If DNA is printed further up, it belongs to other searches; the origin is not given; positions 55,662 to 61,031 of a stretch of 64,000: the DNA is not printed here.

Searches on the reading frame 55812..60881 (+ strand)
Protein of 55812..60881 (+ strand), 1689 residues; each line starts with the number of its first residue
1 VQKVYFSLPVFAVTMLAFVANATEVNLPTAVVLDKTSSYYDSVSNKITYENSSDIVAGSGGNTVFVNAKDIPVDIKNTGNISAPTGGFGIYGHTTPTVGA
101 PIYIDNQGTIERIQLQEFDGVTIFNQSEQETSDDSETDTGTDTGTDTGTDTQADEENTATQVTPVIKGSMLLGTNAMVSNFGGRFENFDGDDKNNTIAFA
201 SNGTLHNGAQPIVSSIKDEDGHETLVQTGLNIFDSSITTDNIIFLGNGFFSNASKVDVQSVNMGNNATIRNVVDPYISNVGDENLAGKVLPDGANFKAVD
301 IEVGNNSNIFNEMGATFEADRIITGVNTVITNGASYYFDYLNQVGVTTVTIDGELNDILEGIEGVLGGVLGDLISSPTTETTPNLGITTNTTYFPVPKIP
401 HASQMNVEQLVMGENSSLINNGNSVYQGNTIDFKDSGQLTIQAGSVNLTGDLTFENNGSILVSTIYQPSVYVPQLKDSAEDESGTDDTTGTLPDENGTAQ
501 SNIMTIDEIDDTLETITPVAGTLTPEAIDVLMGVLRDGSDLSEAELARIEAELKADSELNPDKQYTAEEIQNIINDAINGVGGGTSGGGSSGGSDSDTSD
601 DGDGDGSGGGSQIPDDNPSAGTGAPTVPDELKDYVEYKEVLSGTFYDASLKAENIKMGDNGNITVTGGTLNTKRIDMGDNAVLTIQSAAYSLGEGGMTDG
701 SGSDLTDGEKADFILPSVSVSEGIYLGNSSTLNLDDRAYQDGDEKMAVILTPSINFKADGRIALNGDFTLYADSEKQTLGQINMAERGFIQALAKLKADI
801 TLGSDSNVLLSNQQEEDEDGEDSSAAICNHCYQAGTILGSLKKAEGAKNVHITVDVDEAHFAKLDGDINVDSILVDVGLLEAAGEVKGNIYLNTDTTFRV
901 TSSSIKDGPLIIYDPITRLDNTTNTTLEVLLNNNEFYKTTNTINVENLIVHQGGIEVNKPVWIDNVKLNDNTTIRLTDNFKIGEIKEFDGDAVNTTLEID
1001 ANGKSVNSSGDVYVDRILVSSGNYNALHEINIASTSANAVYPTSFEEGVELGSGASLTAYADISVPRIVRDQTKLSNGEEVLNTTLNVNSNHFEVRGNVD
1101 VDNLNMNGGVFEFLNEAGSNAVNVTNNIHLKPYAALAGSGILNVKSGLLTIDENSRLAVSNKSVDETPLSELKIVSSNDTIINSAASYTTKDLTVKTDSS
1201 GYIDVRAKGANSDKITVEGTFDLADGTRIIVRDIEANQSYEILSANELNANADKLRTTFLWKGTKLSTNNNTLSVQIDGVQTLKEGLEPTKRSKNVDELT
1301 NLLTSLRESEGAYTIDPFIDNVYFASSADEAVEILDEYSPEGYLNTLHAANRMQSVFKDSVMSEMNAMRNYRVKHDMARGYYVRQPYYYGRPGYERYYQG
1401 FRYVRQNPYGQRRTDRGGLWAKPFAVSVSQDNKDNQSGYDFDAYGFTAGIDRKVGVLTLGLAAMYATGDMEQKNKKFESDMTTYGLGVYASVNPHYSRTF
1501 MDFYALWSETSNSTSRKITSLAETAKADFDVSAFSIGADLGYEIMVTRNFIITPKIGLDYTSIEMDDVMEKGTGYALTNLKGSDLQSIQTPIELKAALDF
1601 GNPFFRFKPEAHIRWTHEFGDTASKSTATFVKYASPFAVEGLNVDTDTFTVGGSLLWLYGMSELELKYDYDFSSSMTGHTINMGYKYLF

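Call 61: search_protein_families(library=pfam, proteins=[window:55812-60881:+], max_evalue=0.00001)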
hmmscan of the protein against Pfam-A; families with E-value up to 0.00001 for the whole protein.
window:55812-60881:+ (1689 aa): 1 family
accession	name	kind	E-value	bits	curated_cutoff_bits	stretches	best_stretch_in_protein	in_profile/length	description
PF03797.25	Autotransporter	-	4.3e-44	151.6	26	1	1419-1670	1-254/255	Autotransporter beta-domain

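Call 96: search_protein_families(library=ncbifam, proteins=[window:55812-60881:+], max_evalue=0.001)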
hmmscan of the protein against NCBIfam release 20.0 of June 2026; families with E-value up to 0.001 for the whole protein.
window:55812-60881:+ (1689 aa): 0 families
